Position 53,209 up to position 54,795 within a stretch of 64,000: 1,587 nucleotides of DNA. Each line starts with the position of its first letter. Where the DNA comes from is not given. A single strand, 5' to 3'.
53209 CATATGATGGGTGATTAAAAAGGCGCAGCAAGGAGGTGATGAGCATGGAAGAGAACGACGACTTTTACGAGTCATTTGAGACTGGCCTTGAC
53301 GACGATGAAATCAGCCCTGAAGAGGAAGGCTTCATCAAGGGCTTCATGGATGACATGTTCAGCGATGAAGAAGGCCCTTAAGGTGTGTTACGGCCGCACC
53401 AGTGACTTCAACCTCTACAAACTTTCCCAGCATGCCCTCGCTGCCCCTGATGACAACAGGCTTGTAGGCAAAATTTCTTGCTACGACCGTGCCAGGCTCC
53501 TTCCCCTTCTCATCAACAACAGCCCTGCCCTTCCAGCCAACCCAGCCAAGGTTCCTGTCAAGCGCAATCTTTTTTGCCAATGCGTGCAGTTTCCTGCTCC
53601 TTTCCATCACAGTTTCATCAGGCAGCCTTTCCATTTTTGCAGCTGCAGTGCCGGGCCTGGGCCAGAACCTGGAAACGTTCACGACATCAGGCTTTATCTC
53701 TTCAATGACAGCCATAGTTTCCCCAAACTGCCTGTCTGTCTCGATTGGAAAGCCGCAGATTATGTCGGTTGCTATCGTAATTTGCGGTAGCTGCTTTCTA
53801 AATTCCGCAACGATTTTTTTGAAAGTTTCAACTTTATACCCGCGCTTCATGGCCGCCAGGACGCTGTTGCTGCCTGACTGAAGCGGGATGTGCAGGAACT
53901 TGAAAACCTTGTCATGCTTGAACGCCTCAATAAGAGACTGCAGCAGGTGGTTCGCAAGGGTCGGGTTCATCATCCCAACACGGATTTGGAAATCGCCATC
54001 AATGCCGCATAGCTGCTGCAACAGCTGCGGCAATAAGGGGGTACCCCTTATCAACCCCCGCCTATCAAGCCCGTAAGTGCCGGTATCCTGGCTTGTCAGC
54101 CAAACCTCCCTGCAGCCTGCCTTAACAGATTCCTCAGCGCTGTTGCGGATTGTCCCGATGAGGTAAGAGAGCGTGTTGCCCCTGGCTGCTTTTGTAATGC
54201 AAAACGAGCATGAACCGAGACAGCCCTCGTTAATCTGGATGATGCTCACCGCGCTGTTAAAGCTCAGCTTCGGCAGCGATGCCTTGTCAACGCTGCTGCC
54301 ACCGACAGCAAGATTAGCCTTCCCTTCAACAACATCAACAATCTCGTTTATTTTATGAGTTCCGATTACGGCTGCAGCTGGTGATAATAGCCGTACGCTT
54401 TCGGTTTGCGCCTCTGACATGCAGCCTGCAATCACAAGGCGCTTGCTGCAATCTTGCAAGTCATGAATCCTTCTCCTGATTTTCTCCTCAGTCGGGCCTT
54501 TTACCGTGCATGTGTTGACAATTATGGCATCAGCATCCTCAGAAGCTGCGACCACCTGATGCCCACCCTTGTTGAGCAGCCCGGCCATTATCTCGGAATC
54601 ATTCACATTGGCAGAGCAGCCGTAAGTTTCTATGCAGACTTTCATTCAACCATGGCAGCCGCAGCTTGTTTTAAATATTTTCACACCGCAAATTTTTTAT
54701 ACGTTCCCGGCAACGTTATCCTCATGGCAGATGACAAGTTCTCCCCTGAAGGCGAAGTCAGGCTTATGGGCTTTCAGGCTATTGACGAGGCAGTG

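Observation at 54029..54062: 34-36-nt palindromic element that ends two ORFs, sits in frame inside a tRNA-modification gene and abuts a tRNA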

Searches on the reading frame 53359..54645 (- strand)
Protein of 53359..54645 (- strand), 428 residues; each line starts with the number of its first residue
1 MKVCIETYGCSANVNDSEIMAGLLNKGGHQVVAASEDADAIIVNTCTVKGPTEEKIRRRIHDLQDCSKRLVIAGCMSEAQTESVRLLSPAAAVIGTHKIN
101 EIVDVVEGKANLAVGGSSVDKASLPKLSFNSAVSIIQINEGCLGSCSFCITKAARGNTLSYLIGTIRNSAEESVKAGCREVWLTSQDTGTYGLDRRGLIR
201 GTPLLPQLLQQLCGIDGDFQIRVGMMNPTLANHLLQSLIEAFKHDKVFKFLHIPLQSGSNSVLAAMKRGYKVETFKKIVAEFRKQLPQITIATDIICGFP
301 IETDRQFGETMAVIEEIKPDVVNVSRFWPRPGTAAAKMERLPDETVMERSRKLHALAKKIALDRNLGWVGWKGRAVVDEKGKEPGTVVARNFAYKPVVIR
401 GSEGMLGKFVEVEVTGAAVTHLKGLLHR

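Call 14: find_homologous_proteins(query=window:53359-54645:-)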
Query window:53359-54645:- (428 aa): 6311 proteins with E <= 0.001 among 8000 candidates; the best 120 are listed.
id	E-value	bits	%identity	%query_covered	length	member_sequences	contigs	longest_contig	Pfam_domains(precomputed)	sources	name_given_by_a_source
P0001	6.8e-284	959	100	100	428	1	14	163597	PF04055.28,PF00919.27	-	-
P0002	5.0e-234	795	83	99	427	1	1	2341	PF04055.28,PF00919.27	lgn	-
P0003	7.1e-229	778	80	100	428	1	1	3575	PF04055.28,PF00919.27,PF01938.27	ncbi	-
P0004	8.8e-225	764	78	99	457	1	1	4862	PF04055.28,PF00919.27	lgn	-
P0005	1.3e-224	764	79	99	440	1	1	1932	PF04055.28,PF00919.27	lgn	-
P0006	1.2e-223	760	80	99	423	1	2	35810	PF04055.28,PF00919.27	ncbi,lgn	-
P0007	5.2e-223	758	78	99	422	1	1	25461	PF04055.28,PF00919.27,PF01938.27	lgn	-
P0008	4.1e-222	755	77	99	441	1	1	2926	PF04055.28,PF00919.27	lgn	-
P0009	1.5e-221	753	79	99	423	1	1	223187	PF04055.28,PF00919.27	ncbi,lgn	-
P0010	6.4e-214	728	77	99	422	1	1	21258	PF04055.28,PF00919.27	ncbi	-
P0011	2.3e-210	717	74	99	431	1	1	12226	PF04055.28,PF00919.27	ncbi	-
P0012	7.5e-210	715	74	100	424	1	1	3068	PF04055.28,PF00919.27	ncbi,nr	ncbi:tRNA (N(6)-L-threonylcarbamoyladenosine(37)-C(2))-methylthiotransferase [Candidatus Woesearchae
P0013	3.8e-208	709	74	99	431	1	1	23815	PF04055.28,PF00919.27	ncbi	-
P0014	4.4e-208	709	75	99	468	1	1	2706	PF04055.28,PF00919.27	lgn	-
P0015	2.4e-207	707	73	100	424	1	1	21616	PF04055.28,PF00919.27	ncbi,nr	ncbi:tRNA (N(6)-L-threonylcarbamoyladenosine(37)-C(2))-methylthiotransferase [Candidatus Woesearchae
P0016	3.7e-205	699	72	99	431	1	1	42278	PF04055.28,PF00919.27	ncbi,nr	ncbi:tRNA (N(6)-L-threonylcarbamoyladenosine(37)-C(2))-methylthiotransferase [Candidatus Woesearchae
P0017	7.2e-201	685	73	99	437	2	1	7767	PF04055.28,PF00919.27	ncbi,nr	ncbi:tRNA (N(6)-L-threonylcarbamoyladenosine(37)-C(2))-methylthiotransferase [Candidatus Woesearchae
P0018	1.8e-199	681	72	100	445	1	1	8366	PF04055.28,PF00919.27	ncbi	-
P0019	2.0e-199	681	71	99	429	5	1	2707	PF04055.28,PF00919.27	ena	-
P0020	6.3e-196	669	69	100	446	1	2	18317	PF04055.28,PF00919.27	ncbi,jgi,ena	-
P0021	7.6e-196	669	69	100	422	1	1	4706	PF04055.28,PF00919.27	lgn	-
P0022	3.2e-193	660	69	99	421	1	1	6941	PF04055.28,PF00919.27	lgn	-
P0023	1.8e-192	658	69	100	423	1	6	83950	PF04055.28,PF00919.27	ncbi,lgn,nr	ncbi:tRNA (N(6)-L-threonylcarbamoyladenosine(37)-C(2))-methylthiotransferase [Candidatus Woesearchae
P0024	2.1e-189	648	68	97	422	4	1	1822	PF04055.28,PF00919.27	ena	-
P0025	5.1e-188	643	66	100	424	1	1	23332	PF04055.28,PF00919.27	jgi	-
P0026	1.0e-186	639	69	99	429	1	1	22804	PF04055.28,PF00919.27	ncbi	-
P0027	4.7e-184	630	70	93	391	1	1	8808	PF04055.28,PF00919.27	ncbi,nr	ncbi:TPA: tRNA (N(6)-L-threonylcarbamoyladenosine(37)-C(2))-methylthiotransferase, partial [Candidat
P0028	1.1e-174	599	63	97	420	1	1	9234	PF04055.28,PF00919.27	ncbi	-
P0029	4.1e-134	465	51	99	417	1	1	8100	PF04055.28,PF00919.27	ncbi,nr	ncbi:tRNA (N(6)-L-threonylcarbamoyladenosine(37)-C(2))-methylthiotransferase [Candidatus Woesearchae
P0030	1.6e-131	457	49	100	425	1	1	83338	PF04055.28,PF00919.27,PF01938.27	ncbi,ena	-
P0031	1.6e-131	457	50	99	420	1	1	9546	PF04055.28,PF00919.27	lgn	-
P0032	1.2e-130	454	50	99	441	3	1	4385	PF04055.28,PF00919.27,PF01938.27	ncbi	ncbi:MAG: tRNA (N(6)-L-threonylcarbamoyladenosine(37)-C(2))-methylthiotransferase [Nanoarchaeota arc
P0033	1.6e-130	454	49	99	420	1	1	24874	PF04055.28,PF00919.27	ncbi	ncbi:MAG: tRNA (N(6)-L-threonylcarbamoyladenosine(37)-C(2))-methylthiotransferase [Candidatus Woesea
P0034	3.7e-130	452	49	100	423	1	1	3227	PF04055.28,PF00919.27,PF01938.27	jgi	jgi:threonylcarbamoyladenosine tRNA methylthiotransferase CDKAL1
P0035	4.2e-129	449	49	99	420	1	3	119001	PF04055.28,PF00919.27,PF01938.27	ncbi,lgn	-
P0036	5.5e-128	445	48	100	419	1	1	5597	PF04055.28,PF00919.27,PF01938.27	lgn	-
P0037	1.0e-126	441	50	97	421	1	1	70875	PF04055.28,PF00919.27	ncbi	-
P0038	1.5e-126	441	49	100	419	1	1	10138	PF04055.28,PF00919.27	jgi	jgi:threonylcarbamoyladenosine tRNA methylthiotransferase CDKAL1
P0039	1.2e-125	438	48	97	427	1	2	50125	PF04055.28,PF00919.27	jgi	jgi:MiaB-like tRNA modifying enzyme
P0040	5.9e-125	435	47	99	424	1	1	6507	PF04055.28,PF00919.27,PF01938.27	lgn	-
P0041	7.4e-125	435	49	99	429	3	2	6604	PF04055.28,PF00919.27,PF01938.27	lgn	-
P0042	2.5e-124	433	48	99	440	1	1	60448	PF04055.28,PF00919.27,PF01938.27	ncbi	-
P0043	1.4e-123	431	48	99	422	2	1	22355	PF04055.28,PF00919.27,PF01938.27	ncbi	-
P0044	1.8e-123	430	48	99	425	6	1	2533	PF04055.28,PF00919.27,PF01938.27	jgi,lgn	jgi:MiaB-like tRNA modifying enzyme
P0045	4.4e-123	429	47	99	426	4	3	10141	PF04055.28,PF00919.27,PF01938.27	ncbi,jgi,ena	-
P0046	6.8e-123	429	45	99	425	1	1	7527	PF04055.28,PF00919.27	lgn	-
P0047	9.5e-123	428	65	67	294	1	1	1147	PF04055.28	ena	-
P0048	1.2e-122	428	48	100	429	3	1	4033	PF04055.28,PF00919.27,PF01938.27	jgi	-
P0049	1.4e-122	427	44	99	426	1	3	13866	PF04055.28,PF00919.27,PF01938.27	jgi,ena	-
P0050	8.6e-122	425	49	99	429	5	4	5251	PF04055.28,PF00919.27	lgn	-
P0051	2.3e-121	423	48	99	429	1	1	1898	PF04055.28,PF00919.27,PF01938.27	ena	-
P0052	3.5e-121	423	47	99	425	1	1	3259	PF04055.28,PF00919.27,PF01938.27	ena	-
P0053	3.6e-121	423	47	100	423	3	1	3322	PF04055.28,PF00919.27,PF01938.27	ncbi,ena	-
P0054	1.1e-120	421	47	99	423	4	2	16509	PF04055.28,PF00919.27,PF01938.27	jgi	jgi:MiaB-like tRNA modifying enzyme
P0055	1.2e-120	421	48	99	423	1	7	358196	PF04055.28,PF00919.27,PF01938.27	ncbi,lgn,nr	ncbi:MAG: tRNA (N(6)-L-threonylcarbamoyladenosine(37)-C(2))-methylthiotransferase [Candidatus Parvar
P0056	1.3e-120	421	46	99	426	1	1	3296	PF04055.28,PF00919.27,PF01938.27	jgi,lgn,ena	-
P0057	2.0e-120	420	48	99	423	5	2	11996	PF04055.28,PF00919.27,PF01938.27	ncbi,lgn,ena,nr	ncbi:2-methylthioadenine synthetase [Candidatus Bathyarchaeota archaeon]|nr:MAG: 2-methylthioadenine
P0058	6.6e-120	419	46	99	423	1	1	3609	PF04055.28,PF00919.27,PF01938.27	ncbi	-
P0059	7.3e-120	419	46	99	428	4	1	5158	PF04055.28,PF00919.27,PF01938.27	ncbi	-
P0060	9.0e-120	418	48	99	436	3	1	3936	PF04055.28,PF00919.27,PF01938.27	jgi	-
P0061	1.2e-119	418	48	98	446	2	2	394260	PF04055.28,PF00919.27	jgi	-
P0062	2.2e-119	417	46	99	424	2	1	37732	PF04055.28,PF00919.27,PF01938.27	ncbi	-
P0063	3.1e-119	416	46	99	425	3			PF04055.28,PF00919.27,PF01938.27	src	-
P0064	3.8e-119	416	46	99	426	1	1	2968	PF04055.28,PF00919.27,PF01938.27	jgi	-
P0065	4.6e-119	416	47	99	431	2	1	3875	PF04055.28,PF00919.27,PF01938.27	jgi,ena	-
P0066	4.9e-119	416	47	99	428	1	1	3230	PF04055.28,PF00919.27,PF01938.27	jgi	jgi:MiaB-like tRNA modifying enzyme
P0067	5.7e-119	416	47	99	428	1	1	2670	PF04055.28,PF00919.27,PF01938.27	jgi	jgi:MiaB-like tRNA modifying enzyme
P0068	6.4e-119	415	46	100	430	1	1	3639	PF04055.28,PF00919.27,PF01938.27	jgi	jgi:threonylcarbamoyladenosine tRNA methylthiotransferase CDKAL1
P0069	8.8e-119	415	46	99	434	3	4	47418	PF04055.28,PF00919.27,PF01938.27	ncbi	-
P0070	9.8e-119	415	45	99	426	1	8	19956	PF04055.28,PF00919.27,PF01938.27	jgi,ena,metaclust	metaclust:\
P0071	1.1e-118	415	47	100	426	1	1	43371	PF04055.28,PF00919.27,PF01938.27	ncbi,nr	ncbi:tRNA (N(6)-L-threonylcarbamoyladenosine(37)-C(2))-methylthiotransferase [Candidatus Woesearchae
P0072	1.3e-118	414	47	99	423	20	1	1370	PF04055.28,PF00919.27,PF01938.27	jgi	-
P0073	2.1e-118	414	47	98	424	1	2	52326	PF04055.28,PF00919.27,PF01938.27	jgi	-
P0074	2.1e-118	414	47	95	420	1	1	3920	PF04055.28,PF00919.27,PF01938.27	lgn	-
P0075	2.6e-118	413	45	99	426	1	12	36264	PF04055.28,PF00919.27,PF01938.27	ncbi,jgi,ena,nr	ncbi:hypothetical protein AUJ83_01460 [Candidatus Woesearchaeota archaeon CG1_02_33_12]|nr:MAG: hypo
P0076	3.6e-118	413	47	99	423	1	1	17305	PF04055.28,PF00919.27,PF01938.27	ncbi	-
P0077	4.4e-118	413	45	99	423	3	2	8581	PF04055.28,PF00919.27,PF01938.27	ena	-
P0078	4.5e-118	413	47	99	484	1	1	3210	PF04055.28,PF00919.27,PF01938.27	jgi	jgi:MiaB-like tRNA modifying enzyme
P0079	4.6e-118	413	46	99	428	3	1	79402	PF04055.28,PF00919.27,PF01938.27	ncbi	-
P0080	6.0e-118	412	45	99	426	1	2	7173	PF04055.28,PF00919.27,PF01938.27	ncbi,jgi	-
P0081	6.5e-118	412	47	99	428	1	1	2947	PF04055.28,PF00919.27,PF01938.27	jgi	-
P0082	6.9e-118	412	45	99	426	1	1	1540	PF04055.28,PF00919.27,PF01938.27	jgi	-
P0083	7.5e-118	412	48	99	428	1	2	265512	PF04055.28,PF00919.27,PF01938.27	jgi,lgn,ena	jgi:MiaB-like tRNA modifying enzyme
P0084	7.6e-118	412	48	100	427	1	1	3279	PF04055.28,PF00919.27,PF01938.27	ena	-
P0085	9.8e-118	412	45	99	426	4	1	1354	PF04055.28,PF00919.27,PF01938.27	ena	-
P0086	1.9e-117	411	44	99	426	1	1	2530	PF04055.28,PF00919.27,PF01938.27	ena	-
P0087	2.0e-117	411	47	99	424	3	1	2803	PF04055.28,PF00919.27,PF01938.27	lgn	-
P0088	2.1e-117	410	46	99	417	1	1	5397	PF04055.28,PF00919.27,PF01938.27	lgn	-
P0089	2.5e-117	410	48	100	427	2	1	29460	PF04055.28,PF00919.27,PF01938.27,PF18693.8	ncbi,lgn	-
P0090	2.6e-117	410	44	98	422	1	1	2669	PF04055.28,PF00919.27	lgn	-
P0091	2.9e-117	410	47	99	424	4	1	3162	PF04055.28,PF00919.27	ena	-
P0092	3.2e-117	410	47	99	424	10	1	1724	PF04055.28,PF00919.27,PF01938.27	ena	-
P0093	5.1e-117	409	46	99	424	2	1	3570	PF04055.28,PF00919.27,PF01938.27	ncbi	-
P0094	5.2e-117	409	47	99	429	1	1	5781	PF04055.28,PF00919.27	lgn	-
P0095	5.3e-117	409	44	99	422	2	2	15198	PF04055.28,PF00919.27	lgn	-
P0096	5.6e-117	409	46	98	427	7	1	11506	PF04055.28,PF00919.27,PF01938.27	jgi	-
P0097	7.1e-117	409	46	99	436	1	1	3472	PF04055.28,PF00919.27,PF01938.27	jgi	jgi:MiaB-like tRNA modifying enzyme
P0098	8.1e-117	408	45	100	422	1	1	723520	PF04055.28,PF00919.27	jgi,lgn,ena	-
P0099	8.6e-117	408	45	99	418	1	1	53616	PF04055.28,PF00919.27,PF01938.27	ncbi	-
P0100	8.8e-117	408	46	99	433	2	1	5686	PF04055.28,PF00919.27,PF01938.27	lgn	-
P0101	1.0e-116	408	46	98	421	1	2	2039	PF04055.28,PF00919.27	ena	-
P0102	1.0e-116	408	47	93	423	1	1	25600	PF04055.28,PF00919.27,PF01938.27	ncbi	-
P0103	1.1e-116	408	48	96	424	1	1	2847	PF04055.28,PF00919.27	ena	-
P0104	1.3e-116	408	48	97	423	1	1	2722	PF04055.28,PF00919.27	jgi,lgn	-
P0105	2.0e-116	407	48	99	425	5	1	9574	PF04055.28,PF00919.27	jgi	-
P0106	2.1e-116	407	48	96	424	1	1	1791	PF04055.28,PF00919.27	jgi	-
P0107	2.7e-116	407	46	99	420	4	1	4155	PF04055.28,PF00919.27,PF01938.27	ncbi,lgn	ncbi:MAG: tRNA (N(6)-L-threonylcarbamoyladenosine(37)-C(2))-methylthiotransferase [Candidatus Nanoar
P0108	2.8e-116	407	48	97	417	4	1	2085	PF04055.28,PF00919.27,PF01938.27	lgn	-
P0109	3.1e-116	407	46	98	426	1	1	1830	PF04055.28,PF00919.27,PF01938.27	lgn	-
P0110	3.3e-116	406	46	99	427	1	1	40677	PF04055.28,PF00919.27,PF01938.27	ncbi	-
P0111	5.9e-116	406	47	99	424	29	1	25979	PF04055.28,PF00919.27,PF01938.27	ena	-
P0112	5.9e-116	406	46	100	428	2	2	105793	PF04055.28,PF00919.27,PF01938.27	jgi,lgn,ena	-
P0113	6.0e-116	406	47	99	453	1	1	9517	PF04055.28,PF00919.27,PF01938.27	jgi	-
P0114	6.1e-116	406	48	96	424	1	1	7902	PF04055.28,PF00919.27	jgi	jgi:MiaB-like tRNA modifying enzyme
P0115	6.1e-116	406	47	99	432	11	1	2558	PF04055.28,PF00919.27,PF01938.27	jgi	jgi:MiaB-like tRNA modifying enzyme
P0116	7.2e-116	405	46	99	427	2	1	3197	PF04055.28,PF00919.27,PF01938.27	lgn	-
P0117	7.3e-116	405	47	99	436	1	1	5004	PF04055.28,PF00919.27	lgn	-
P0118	7.5e-116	405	44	99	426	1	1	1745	PF04055.28,PF00919.27,PF01938.27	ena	-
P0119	8.0e-116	405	46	99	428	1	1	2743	PF04055.28,PF00919.27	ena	-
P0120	1.1e-115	405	46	99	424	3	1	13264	PF04055.28,PF00919.27,PF01938.27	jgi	jgi:MiaB-like tRNA modifying enzyme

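Call 21: find_encoding_contigs(protein=P0009, flank=10000, max_places=3)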
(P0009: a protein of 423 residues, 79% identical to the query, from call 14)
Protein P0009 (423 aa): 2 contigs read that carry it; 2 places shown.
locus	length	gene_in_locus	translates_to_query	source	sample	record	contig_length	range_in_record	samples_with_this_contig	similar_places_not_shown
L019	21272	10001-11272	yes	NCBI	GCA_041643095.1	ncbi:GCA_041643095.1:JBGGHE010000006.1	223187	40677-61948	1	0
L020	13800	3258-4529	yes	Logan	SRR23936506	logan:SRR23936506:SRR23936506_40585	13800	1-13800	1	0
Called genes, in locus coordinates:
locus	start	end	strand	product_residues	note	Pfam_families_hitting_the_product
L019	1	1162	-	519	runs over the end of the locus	PF00083:Sugar_tr, PF07690:MFS_1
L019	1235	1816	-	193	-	PF02600:DsbB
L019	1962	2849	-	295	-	PF05707:Zot (faint)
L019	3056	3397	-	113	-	-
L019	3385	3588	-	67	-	-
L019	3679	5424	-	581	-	PF02310:B12-binding, PF04055:Radical_SAM (weak)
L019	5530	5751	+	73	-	-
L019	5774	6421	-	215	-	-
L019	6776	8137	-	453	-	PF02881:SRP54_N, PF00448:SRP54, PF01656:CbiA, PF02978:SRP_SPB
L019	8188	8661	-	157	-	-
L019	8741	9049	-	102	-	-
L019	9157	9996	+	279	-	-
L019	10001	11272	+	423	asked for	PF00919:UPF0004, PF04055:Radical_SAM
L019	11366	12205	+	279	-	PF00483:NTP_transferase, PF12804:NTP_transf_3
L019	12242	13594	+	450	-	PF02878:PGM_PMM_I, PF02879:PGM_PMM_II, PF02880:PGM_PMM_III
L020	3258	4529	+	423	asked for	PF00919:UPF0004, PF04055:Radical_SAM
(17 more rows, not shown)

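Call 22: find_encoding_contigs(protein=P0003, flank=10000, max_places=3)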
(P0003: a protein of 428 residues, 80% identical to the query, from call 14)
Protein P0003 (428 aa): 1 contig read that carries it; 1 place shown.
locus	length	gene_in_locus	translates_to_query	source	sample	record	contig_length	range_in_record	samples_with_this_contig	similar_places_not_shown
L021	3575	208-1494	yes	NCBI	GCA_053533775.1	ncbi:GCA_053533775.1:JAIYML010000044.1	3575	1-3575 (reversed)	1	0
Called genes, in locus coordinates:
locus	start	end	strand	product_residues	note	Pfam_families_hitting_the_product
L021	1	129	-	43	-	?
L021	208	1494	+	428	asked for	PF00919:UPF0004, PF04055:Radical_SAM, PF01938:TRAM (weak)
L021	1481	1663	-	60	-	-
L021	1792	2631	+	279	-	PF00483:NTP_transferase, PF12804:NTP_transf_3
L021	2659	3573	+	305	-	?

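Call 38: find_encoding_contigs(protein=P0006, flank=10000, max_places=1)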
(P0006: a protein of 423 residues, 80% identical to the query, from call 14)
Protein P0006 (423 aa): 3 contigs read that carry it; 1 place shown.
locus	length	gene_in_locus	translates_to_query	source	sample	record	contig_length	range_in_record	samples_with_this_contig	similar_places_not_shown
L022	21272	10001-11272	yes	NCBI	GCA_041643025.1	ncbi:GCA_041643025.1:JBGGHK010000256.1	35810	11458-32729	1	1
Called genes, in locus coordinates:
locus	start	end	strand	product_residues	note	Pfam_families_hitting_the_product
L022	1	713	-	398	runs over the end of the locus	PF00817:IMS, PF11798:IMS_HHH (weak), PF21999:IMS_HHH_1 (weak), PF11799:IMS_C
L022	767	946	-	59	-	PF23477:zf_Tbcl_2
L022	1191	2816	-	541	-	PF00083:Sugar_tr, PF07690:MFS_1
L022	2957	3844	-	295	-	PF05707:Zot (faint)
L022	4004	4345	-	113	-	-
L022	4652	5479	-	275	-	-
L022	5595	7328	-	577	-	PF02310:B12-binding, PF04055:Radical_SAM (weak)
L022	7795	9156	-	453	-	PF02881:SRP54_N, PF13401:AAA_22 (faint), PF00448:SRP54, PF01656:CbiA, PF02978:SRP_SPB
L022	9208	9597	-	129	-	-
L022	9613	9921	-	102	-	-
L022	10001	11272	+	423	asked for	PF00919:UPF0004, PF04055:Radical_SAM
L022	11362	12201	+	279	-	PF00483:NTP_transferase, PF12804:NTP_transf_3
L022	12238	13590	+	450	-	PF02878:PGM_PMM_I, PF02879:PGM_PMM_II, PF02880:PGM_PMM_III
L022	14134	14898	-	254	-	PF14528:LAGLIDADG_3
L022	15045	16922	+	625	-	PF01921:tRNA-synt_1f, PF09334:tRNA-synt_1g (weak)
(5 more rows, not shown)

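Call 39: find_encoding_contigs(protein=P0007, flank=10000, max_places=1)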
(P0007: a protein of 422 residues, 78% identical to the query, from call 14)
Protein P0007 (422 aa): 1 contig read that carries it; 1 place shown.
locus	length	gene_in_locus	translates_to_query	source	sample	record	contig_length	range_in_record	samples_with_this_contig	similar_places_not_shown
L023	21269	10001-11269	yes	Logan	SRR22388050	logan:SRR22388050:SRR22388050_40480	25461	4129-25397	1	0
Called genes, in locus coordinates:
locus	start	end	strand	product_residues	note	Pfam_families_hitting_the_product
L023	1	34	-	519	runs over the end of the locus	PF00083:Sugar_tr, PF07690:MFS_1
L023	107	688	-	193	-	PF02600:DsbB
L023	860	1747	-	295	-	PF05707:Zot (faint)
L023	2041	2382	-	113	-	-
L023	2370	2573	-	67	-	-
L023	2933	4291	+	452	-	-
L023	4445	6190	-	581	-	PF02310:B12-binding, PF04055:Radical_SAM (weak)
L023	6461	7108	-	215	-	-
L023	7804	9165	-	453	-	PF02881:SRP54_N, PF13401:AAA_22 (faint), PF00448:SRP54, PF01656:CbiA, PF02978:SRP_SPB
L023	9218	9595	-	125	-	-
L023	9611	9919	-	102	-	-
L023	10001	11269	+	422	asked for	PF00919:UPF0004, PF04055:Radical_SAM, PF01938:TRAM (weak)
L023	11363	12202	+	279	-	PF00483:NTP_transferase, PF12804:NTP_transf_3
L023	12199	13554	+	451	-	PF02878:PGM_PMM_I, PF02879:PGM_PMM_II, PF02880:PGM_PMM_III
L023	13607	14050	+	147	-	-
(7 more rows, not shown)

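Call 40: find_encoding_contigs(protein=P0002, flank=3000, max_places=1)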
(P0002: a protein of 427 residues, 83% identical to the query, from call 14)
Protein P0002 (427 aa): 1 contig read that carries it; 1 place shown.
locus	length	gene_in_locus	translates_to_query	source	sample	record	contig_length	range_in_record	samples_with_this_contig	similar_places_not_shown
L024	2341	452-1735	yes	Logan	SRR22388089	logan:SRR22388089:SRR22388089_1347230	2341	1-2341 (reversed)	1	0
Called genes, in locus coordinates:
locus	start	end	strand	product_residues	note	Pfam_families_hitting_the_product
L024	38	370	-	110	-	-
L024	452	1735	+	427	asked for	PF00919:UPF0004, PF04055:Radical_SAM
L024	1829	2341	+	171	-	?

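Call 41: find_encoding_contigs(protein=P0004, flank=5000, max_places=1)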
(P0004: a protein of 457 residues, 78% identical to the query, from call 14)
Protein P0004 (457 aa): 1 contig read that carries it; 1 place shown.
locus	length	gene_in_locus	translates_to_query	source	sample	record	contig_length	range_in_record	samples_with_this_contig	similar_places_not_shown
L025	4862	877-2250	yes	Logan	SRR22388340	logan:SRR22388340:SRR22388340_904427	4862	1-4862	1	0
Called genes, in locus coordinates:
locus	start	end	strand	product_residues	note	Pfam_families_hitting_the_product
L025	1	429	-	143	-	?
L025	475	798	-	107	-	-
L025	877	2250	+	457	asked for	PF00919:UPF0004, PF04055:Radical_SAM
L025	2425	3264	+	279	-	PF00483:NTP_transferase, PF12804:NTP_transf_3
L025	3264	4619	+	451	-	PF02878:PGM_PMM_I, PF02879:PGM_PMM_II, PF02880:PGM_PMM_III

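Call 42: find_encoding_contigs(protein=P0005, flank=3000, max_places=1)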
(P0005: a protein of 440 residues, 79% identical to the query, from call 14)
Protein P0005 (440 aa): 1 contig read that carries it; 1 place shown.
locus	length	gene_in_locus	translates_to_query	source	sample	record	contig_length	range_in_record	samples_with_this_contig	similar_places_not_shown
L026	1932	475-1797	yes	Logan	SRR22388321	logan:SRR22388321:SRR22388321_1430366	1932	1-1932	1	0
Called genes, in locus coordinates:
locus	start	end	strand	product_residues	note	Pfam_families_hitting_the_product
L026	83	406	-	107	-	-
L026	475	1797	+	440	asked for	PF00919:UPF0004, PF04055:Radical_SAM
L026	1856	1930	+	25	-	?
